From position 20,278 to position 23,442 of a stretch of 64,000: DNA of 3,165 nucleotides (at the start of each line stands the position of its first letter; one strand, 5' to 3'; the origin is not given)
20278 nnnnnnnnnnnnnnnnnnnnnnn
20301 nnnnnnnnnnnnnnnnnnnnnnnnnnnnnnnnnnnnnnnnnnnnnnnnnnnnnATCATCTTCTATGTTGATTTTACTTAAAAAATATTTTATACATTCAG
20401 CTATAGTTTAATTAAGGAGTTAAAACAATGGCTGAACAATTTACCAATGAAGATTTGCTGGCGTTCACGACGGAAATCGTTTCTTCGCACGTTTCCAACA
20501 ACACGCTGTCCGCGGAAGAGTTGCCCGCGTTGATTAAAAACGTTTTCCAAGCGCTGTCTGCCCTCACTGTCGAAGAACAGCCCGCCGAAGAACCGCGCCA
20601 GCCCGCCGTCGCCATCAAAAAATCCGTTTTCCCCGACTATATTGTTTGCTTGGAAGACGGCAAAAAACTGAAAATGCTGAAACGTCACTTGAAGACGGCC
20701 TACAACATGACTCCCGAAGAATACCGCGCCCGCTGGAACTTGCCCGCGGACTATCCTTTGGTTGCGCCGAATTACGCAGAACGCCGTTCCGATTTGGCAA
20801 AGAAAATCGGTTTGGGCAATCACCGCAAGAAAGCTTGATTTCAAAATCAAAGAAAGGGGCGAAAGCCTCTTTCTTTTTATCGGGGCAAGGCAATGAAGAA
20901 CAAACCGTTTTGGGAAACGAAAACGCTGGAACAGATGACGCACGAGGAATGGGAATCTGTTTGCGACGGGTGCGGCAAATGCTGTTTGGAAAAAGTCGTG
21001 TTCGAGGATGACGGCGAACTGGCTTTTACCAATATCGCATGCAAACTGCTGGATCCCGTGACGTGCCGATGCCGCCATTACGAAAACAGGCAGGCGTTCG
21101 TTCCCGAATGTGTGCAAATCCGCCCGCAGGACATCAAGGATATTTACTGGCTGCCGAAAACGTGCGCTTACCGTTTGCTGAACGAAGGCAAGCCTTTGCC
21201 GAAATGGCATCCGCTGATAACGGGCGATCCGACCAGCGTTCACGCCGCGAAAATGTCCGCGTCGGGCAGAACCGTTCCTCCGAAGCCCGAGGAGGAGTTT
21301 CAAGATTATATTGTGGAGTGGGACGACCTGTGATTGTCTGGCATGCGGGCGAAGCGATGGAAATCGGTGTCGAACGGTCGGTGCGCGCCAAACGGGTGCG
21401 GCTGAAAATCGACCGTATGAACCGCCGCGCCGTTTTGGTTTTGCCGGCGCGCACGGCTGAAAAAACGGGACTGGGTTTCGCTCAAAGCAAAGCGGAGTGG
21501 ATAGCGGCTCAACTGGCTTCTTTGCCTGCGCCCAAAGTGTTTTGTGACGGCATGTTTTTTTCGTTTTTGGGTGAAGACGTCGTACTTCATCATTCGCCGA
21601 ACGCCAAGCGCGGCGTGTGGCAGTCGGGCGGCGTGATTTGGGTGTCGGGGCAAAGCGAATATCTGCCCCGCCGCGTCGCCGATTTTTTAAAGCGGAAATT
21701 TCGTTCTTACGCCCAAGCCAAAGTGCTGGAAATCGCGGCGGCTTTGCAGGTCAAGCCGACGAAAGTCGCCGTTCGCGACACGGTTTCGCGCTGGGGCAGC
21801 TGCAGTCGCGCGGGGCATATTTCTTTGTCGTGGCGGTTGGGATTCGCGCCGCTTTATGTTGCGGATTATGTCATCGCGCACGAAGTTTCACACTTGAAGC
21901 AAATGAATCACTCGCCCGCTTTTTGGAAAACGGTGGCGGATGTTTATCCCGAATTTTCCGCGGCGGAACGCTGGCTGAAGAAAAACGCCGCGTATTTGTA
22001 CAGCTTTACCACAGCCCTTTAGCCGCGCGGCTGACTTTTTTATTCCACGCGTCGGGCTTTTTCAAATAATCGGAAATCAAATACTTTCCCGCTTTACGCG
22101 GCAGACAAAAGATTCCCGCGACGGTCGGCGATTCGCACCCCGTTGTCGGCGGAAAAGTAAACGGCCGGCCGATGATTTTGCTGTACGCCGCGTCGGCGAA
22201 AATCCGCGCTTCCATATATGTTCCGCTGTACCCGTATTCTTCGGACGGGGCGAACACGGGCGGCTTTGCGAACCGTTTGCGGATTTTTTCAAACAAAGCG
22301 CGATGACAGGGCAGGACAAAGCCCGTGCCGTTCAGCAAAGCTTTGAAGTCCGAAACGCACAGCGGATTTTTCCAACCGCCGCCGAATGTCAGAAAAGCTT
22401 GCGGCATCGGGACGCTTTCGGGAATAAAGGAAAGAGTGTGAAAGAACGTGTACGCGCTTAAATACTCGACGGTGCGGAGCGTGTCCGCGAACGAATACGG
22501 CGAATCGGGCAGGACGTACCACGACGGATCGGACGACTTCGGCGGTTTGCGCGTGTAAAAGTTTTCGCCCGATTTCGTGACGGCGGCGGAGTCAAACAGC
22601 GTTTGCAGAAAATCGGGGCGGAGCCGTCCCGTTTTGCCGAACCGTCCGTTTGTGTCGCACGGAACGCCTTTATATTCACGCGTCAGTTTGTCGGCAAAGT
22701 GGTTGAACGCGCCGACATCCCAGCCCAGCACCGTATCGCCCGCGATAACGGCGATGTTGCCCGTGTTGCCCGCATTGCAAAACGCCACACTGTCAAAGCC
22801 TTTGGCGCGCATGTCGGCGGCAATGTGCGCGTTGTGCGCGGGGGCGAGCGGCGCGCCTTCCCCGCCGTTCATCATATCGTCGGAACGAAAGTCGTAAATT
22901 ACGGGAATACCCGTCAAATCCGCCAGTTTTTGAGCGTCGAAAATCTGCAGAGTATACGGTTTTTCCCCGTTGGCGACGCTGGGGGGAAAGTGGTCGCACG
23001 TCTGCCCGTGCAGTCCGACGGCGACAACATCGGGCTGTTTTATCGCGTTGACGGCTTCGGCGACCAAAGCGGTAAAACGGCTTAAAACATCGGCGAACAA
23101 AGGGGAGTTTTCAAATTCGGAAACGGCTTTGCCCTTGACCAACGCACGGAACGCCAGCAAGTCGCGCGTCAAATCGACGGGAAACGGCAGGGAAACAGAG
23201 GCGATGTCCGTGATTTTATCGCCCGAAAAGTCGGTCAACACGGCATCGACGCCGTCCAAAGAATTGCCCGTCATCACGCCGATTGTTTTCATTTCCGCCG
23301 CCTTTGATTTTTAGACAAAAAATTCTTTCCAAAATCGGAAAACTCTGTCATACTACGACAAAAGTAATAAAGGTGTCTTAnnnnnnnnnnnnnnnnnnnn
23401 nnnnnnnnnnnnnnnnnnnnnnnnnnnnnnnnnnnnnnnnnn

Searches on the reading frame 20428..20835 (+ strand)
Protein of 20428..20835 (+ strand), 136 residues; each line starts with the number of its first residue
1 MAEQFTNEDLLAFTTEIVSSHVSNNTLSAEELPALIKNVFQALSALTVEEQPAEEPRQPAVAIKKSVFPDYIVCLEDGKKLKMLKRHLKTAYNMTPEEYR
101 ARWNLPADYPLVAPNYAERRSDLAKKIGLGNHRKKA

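Call 47: search_protein_families(library=pfam, proteins=[window:20428-20835:+], max_evalue=0.01)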
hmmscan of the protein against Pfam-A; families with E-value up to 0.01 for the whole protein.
window:20428-20835:+ (136 aa): 1 family
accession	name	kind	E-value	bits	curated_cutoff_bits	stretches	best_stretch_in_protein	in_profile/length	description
PF05443.17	ROS_MUCR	-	1e-51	174.6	25.4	1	10-130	2-123/123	ROS/MUCR transcriptional regulator protein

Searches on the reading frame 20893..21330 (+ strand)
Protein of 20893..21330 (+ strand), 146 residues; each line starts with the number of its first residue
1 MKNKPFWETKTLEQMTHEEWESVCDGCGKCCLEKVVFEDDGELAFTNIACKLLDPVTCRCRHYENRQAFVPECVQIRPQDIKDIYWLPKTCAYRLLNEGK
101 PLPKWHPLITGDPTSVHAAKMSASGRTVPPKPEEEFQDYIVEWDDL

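Call 47: search_protein_families(library=pfam, proteins=[window:20893-21330:+], max_evalue=0.01)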
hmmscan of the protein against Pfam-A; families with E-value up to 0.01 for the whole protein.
window:20893-21330:+ (146 aa): 1 family
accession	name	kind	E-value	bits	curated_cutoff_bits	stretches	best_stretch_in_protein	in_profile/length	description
PF03692.20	CxxCxxCC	-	8.3e-10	39.7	23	1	24-92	2-85/85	Putative zinc- or iron-chelating domain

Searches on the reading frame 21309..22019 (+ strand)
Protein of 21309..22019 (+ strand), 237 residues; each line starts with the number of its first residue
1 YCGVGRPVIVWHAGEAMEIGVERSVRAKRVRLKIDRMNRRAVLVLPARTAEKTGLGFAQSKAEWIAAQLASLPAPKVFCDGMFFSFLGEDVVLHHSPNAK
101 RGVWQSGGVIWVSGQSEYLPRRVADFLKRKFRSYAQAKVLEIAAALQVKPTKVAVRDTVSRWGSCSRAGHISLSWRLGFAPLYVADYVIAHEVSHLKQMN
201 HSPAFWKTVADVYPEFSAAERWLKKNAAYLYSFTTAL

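Call 47: search_protein_families(library=pfam, proteins=[window:21309-22019:+], max_evalue=0.01)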
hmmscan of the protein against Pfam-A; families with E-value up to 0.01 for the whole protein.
window:21309-22019:+ (237 aa): 1 family
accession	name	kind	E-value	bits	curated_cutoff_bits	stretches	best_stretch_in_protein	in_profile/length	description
PF01863.23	YgjP-like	-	2.7e-46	158.7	26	1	28-226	1-207/207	YgjP-like, metallopeptidase domain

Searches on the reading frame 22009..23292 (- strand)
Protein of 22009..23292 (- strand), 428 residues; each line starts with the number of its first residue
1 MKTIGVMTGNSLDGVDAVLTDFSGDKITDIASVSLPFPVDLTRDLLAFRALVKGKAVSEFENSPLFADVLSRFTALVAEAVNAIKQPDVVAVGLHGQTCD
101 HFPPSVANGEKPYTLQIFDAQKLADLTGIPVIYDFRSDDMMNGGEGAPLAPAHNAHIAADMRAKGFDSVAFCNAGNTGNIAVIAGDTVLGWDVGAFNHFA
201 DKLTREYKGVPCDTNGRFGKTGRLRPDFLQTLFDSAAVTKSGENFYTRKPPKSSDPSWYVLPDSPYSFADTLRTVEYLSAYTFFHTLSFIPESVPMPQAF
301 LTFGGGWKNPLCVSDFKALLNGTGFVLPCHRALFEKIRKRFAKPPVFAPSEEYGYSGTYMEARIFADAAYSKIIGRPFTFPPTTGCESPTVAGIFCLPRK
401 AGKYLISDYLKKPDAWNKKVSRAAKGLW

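Call 47: search_protein_families(library=pfam, proteins=[window:22009-23292:-], max_evalue=0.01)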
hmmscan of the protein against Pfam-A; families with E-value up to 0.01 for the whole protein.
window:22009-23292:- (428 aa): 1 family
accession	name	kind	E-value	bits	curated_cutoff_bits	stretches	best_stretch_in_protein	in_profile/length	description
PF03702.20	AnmK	-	5.9e-48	164.2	24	1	2-322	2-313/367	Anhydro-N-acetylmuramic acid kinase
